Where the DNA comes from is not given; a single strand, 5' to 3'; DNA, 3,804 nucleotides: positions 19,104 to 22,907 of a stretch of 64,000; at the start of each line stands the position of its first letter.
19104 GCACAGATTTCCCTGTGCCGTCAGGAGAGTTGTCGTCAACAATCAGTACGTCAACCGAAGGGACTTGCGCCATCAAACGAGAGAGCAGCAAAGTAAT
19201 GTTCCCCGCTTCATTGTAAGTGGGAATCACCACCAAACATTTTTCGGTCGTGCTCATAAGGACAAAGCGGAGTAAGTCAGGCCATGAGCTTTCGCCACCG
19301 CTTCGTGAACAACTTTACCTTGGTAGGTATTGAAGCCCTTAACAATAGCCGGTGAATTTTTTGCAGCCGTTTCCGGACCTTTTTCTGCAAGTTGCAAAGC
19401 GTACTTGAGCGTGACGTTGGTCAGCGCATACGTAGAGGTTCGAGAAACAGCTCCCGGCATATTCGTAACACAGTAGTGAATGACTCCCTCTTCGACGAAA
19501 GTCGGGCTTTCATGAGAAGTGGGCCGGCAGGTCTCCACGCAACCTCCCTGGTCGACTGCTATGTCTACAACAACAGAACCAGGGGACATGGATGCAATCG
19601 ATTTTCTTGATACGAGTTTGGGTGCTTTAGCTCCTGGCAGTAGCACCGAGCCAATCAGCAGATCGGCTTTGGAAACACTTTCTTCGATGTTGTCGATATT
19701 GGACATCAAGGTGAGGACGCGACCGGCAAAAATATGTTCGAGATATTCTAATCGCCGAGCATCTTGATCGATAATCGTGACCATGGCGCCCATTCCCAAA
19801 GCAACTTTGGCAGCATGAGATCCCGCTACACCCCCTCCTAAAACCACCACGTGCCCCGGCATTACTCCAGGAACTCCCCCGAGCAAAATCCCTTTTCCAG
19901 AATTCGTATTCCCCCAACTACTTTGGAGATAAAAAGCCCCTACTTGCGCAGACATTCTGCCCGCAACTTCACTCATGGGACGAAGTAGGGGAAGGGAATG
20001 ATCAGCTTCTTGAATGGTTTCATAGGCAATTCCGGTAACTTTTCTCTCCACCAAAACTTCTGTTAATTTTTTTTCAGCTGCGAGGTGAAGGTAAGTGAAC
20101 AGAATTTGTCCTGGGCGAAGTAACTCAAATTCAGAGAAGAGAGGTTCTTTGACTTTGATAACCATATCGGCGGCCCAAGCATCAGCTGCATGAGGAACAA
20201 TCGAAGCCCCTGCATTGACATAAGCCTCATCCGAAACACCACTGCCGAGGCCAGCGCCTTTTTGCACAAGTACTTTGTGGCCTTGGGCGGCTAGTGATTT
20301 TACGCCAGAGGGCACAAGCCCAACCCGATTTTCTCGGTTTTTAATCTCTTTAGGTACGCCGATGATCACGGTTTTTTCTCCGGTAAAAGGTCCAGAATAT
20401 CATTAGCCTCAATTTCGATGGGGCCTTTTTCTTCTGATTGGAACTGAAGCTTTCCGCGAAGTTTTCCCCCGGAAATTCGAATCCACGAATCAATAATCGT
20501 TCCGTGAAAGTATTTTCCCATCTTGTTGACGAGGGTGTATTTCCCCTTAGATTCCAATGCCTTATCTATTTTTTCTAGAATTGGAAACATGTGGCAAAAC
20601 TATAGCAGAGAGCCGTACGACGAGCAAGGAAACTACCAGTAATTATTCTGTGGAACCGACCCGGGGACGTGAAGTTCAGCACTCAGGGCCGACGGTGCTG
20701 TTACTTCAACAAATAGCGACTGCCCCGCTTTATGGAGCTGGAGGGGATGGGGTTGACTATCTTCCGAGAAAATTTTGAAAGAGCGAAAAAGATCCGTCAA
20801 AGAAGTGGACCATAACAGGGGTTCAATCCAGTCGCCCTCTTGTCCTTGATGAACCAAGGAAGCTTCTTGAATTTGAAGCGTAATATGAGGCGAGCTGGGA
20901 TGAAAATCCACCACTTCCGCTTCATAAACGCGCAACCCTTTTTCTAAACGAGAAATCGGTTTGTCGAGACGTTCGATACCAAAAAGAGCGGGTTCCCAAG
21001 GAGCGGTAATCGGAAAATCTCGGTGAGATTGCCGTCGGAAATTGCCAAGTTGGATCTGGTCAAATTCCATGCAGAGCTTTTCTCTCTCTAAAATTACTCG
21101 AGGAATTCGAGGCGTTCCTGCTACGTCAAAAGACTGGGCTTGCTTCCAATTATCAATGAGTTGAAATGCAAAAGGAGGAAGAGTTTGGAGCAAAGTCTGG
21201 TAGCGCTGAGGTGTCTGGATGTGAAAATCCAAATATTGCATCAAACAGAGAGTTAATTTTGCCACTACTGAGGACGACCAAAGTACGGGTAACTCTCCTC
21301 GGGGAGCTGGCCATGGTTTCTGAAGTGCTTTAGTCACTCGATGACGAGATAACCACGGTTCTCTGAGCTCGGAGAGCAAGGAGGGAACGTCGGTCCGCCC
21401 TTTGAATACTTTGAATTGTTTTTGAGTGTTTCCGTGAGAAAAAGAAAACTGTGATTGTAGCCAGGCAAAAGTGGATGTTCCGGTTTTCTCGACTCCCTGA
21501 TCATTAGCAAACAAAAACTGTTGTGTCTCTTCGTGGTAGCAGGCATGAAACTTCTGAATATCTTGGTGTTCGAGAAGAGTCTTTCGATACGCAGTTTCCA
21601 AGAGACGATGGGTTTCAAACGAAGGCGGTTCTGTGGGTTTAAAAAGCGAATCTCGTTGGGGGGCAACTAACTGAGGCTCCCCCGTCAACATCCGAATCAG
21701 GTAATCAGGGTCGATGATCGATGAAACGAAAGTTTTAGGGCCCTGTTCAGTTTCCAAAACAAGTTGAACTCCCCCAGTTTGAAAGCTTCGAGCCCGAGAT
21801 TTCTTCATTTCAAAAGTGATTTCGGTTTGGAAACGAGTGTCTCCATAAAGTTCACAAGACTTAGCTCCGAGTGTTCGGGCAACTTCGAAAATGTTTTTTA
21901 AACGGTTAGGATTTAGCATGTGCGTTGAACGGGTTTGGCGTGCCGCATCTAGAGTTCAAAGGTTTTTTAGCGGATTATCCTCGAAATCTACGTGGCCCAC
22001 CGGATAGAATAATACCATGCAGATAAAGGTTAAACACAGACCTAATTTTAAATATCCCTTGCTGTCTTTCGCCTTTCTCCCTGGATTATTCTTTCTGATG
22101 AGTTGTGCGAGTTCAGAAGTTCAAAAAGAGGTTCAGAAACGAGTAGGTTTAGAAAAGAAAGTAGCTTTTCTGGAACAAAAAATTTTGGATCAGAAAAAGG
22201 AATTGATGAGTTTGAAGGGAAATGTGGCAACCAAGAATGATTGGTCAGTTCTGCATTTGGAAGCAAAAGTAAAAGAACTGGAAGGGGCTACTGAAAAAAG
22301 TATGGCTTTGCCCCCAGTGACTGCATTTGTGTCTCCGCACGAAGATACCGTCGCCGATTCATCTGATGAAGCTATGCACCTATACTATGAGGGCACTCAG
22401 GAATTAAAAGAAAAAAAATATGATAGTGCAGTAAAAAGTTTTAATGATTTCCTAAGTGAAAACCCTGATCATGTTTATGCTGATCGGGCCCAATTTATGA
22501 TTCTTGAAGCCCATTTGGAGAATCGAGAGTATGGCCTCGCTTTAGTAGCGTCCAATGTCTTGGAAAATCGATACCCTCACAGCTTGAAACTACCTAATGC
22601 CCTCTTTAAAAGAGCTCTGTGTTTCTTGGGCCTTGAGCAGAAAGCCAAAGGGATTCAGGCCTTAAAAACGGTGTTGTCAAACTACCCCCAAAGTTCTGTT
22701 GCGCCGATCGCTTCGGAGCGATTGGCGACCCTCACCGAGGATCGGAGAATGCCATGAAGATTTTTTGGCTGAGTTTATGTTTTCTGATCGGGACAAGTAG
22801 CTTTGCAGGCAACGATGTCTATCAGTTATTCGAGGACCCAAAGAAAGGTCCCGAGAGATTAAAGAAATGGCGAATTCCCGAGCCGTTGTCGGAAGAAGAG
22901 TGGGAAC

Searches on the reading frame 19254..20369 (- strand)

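Call 83: search_protein_families(library=pfam, proteins=[window:19254-20369:-], max_evalue=0.001)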
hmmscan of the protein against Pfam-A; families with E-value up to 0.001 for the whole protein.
window:19254-20369:- (371 aa): 4 families
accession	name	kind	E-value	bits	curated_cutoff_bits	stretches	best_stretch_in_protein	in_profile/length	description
PF01262.27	AlaDh_PNT_C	-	1.4e-82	276.7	23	1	141-356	2-214/214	Alanine dehydrogenase/PNT, C-terminal domain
PF05222.21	AlaDh_PNT_N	-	6.9e-50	169.2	30.4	1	4-136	1-136/136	Alanine dehydrogenase/PNT, N-terminal domain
PF07992.20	Pyr_redox_2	-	0.00032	20.7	26.1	1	170-219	141-190/291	Pyridine nucleotide-disulphide oxidoreductase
PF02826.25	2-Hacid_dh_C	-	0.00036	20.4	25.1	1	173-271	38-127/178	D-isomer specific 2-hydroxyacid dehydrogenase, NAD binding domain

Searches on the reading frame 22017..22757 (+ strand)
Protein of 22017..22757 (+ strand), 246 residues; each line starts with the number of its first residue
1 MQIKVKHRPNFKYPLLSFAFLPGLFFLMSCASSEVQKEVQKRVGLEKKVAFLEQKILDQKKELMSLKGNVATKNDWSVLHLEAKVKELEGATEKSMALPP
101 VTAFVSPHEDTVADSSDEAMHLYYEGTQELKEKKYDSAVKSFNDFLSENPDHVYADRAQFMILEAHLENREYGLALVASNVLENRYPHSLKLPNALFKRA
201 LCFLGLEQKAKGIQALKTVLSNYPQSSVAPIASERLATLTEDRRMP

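Call 82: search_protein_families(library=pfam, proteins=[window:22017-22757:+], max_evalue=0.001)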
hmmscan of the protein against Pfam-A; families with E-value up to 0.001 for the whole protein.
window:22017-22757:+ (246 aa): 6 families
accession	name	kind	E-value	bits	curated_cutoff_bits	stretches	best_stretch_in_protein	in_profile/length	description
PF13174.12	TPR_6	-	8.9e-10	39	26.3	1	195-226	2-33/33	Tetratricopeptide repeat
PF13525.12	YfiO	-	9e-10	39.1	25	1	118-241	4-138/203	Outer membrane lipoprotein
PF13512.12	TPR_18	-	1.1e-05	26.1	21.9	1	110-208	3-99/145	Tetratricopeptide repeat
PF07719.23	TPR_2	-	4e-05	23.9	27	0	122-152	4-34/34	Tetratricopeptide repeat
PF09976.15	TPR_21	-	8.1e-05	22.9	25.5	0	112-173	32-93/193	Tetratricopeptide repeat-like domain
PF13371.12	TPR_9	-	0.00013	22.4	35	0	164-237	3-73/73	Tetratricopeptide repeat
